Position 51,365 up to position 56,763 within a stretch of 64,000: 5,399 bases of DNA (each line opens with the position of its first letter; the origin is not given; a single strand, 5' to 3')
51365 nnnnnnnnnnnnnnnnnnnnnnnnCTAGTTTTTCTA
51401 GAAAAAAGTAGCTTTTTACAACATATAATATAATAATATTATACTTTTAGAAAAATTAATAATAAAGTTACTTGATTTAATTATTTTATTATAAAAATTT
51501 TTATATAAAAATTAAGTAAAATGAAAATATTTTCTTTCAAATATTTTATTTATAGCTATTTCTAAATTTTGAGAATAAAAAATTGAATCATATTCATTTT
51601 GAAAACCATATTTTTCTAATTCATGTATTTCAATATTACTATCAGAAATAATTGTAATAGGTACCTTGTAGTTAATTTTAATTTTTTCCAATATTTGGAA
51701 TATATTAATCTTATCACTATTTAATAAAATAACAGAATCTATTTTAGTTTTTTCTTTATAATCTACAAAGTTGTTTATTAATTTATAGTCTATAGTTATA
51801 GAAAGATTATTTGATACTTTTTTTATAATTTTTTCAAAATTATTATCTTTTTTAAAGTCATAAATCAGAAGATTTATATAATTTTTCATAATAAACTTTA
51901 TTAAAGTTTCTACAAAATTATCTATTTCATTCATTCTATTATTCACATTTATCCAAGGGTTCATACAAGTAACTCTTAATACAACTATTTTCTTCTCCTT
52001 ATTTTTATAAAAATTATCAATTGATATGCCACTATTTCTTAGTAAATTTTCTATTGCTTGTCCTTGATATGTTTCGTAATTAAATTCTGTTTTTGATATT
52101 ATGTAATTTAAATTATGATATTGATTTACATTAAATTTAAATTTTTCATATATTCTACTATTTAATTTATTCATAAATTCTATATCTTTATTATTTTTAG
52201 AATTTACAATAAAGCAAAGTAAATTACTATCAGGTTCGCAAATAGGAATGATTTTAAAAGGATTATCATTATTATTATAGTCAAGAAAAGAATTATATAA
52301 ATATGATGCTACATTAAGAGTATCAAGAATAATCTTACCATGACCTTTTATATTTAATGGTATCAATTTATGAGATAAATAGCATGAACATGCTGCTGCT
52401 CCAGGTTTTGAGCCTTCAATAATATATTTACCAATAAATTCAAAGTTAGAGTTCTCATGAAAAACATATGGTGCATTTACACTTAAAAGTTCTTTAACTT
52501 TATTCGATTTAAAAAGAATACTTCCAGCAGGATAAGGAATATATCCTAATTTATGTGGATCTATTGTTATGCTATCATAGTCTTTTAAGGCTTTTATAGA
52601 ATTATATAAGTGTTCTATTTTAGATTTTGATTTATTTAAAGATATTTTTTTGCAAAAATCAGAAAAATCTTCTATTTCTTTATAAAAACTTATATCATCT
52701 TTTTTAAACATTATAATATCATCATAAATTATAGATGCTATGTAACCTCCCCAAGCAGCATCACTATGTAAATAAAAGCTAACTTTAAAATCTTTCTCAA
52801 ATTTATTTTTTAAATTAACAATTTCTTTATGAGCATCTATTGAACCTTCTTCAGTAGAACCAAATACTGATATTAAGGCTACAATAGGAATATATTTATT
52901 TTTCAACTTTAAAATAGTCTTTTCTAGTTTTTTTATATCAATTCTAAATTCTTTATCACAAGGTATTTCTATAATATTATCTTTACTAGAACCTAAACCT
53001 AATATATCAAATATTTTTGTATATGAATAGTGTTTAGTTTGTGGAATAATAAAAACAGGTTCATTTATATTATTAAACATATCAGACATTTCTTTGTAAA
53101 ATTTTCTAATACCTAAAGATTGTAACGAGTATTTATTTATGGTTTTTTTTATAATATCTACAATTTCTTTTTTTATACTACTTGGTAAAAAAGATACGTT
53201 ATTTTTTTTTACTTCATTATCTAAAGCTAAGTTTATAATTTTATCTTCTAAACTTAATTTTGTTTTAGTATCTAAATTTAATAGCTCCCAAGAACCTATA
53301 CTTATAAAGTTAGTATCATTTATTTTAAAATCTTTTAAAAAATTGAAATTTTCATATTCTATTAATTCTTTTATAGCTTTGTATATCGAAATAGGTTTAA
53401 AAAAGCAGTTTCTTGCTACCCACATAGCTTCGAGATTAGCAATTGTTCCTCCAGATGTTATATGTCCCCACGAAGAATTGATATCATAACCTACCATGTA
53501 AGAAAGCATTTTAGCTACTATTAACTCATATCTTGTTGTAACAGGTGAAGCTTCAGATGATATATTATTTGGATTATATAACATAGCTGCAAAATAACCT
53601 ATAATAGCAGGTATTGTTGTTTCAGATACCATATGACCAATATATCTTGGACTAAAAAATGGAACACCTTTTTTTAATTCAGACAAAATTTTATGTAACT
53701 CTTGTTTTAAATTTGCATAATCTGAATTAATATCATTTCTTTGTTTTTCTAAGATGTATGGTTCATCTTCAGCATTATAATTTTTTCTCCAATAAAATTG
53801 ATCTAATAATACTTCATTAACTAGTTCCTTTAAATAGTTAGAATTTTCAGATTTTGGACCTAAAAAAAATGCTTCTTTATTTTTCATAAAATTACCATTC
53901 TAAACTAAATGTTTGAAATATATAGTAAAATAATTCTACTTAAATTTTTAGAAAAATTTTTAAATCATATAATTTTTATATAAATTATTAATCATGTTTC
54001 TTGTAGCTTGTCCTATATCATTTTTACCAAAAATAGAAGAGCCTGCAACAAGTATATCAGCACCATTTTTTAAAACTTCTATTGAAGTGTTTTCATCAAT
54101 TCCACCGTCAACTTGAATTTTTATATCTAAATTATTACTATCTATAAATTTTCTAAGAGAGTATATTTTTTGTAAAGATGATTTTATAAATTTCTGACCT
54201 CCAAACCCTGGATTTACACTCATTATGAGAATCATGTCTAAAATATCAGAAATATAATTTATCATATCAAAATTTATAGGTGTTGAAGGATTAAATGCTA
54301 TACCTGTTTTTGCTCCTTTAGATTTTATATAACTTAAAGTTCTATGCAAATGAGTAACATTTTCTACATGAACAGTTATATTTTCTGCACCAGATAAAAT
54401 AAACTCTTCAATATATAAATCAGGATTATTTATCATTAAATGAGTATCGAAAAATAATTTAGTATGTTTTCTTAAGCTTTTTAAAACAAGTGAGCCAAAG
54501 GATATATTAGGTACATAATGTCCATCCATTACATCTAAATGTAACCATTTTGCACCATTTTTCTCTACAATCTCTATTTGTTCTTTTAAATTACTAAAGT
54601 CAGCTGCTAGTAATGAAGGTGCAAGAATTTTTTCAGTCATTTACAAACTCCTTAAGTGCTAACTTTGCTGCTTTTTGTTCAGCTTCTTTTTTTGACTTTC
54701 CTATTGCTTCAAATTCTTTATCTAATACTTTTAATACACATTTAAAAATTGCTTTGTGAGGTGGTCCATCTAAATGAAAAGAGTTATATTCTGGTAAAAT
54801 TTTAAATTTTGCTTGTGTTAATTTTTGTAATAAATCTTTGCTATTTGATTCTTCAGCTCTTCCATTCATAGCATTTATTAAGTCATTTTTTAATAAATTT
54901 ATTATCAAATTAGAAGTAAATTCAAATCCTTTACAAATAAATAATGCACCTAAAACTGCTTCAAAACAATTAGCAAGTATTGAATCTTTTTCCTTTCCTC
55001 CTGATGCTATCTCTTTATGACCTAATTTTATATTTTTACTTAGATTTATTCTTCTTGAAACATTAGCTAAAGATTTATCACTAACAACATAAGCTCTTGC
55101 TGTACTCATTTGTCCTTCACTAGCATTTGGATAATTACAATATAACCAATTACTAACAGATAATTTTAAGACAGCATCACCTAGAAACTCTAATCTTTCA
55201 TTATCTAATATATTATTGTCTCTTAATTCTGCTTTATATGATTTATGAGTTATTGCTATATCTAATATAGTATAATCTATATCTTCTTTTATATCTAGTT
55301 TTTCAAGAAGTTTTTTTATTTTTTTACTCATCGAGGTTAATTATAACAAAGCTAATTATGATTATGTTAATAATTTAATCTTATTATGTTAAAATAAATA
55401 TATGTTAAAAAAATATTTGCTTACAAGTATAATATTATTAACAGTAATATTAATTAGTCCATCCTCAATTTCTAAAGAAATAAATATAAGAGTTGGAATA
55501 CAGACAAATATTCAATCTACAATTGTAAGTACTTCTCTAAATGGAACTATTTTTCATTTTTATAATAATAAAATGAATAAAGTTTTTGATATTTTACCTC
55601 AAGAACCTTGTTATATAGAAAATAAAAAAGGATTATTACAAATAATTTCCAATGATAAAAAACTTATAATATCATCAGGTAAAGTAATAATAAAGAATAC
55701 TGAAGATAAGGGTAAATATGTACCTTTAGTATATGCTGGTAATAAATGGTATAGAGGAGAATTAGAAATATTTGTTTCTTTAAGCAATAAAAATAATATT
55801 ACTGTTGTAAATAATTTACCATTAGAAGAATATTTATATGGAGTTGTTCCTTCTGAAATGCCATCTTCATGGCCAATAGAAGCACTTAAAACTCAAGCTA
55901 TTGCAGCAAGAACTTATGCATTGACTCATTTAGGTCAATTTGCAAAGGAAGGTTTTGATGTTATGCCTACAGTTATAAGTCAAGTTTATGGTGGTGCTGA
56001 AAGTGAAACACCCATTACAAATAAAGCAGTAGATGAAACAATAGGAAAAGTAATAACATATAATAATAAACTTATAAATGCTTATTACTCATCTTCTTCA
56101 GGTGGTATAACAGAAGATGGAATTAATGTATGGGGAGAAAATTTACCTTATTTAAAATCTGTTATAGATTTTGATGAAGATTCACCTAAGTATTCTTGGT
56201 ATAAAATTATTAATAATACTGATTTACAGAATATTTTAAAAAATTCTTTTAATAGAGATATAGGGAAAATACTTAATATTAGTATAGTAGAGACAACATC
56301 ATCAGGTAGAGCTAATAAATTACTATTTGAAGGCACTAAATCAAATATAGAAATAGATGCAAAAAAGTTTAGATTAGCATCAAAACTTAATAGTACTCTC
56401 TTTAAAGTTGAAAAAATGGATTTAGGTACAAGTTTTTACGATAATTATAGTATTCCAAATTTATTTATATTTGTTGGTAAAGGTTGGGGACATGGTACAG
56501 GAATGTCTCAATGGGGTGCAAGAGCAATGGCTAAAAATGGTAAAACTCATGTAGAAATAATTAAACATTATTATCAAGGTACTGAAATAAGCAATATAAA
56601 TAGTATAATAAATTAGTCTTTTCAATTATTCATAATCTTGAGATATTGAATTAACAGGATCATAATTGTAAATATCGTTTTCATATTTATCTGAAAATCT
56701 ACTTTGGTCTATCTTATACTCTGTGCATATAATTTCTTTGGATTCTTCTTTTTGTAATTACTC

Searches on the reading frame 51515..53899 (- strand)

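Call 27: search_protein_families(library=pfam, proteins=[window:51515-53899:-], max_evalue=0.001)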
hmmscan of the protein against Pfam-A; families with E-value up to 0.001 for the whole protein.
window:51515-53899:- (795 aa): 2 families
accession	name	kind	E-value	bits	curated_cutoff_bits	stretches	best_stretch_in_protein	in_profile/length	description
PF00282.25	Pyridoxal_deC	-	5.4e-24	85.1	27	3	279-392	144-248/375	Pyridoxal-dependent decarboxylase conserved domain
PF21391.3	tyr_de_CO2_C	-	1.6e-19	70.6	27.2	1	539-665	12-135/141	Tyrosine decarboxylase, C-terminal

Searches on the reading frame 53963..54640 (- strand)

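Call 27: search_protein_families(library=pfam, proteins=[window:53963-54640:-], max_evalue=0.001)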
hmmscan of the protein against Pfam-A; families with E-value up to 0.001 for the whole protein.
window:53963-54640:- (226 aa): 2 families
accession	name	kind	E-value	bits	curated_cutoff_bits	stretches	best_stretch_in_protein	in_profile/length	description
PF00834.25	Ribul_P_3_epim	-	5.3e-77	258.1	21.1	1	6-204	2-198/198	Ribulose-phosphate 3 epimerase family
PF00215.30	OMPdecase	-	0.00027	21.3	27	0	172-214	176-219/221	Orotidine 5'-phosphate decarboxylase / HUMPS family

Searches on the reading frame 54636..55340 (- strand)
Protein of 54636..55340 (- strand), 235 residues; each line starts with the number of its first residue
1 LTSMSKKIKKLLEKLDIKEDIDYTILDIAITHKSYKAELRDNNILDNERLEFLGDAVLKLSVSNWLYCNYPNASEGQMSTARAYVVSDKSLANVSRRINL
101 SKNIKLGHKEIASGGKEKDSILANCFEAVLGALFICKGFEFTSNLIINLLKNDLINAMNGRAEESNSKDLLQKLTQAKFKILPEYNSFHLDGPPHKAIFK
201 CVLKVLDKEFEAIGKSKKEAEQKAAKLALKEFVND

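Call 27: search_protein_families(library=pfam, proteins=[window:54636-55340:-], max_evalue=0.001)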
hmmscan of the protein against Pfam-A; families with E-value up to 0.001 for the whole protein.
window:54636-55340:- (235 aa): 5 families
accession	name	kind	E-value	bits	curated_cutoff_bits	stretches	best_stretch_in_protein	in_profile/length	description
PF14622.11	Ribonucleas_3_3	-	1.5e-32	112.9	35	1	24-151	3-125/128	Ribonuclease-III-like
PF00636.31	Ribonuclease_3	-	6.4e-24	85.1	27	1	48-138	1-102/102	Ribonuclease III domain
PF00035.32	dsrm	-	1.7e-13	51.4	23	1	168-230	2-64/66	Double-stranded RNA binding motif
PF22935.1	RM44_endonuclase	-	2.3e-08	34.7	27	1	27-133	24-139/139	Large ribosomal subunit protein mL44, endonuclease domain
PF24995.1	DSRM_2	-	0.00059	20.7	27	0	191-232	37-77/79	dsRNA binding domain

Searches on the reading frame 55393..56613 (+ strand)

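Call 27: search_protein_families(library=pfam, proteins=[window:55393-56613:+], max_evalue=0.001)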
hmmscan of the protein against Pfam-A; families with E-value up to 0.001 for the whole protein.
window:55393-56613:+ (407 aa): 1 family
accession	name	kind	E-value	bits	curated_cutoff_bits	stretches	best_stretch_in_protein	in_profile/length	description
PF08486.15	SpoIID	-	5.2e-30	104.4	23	1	133-223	2-97/97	Stage II sporulation protein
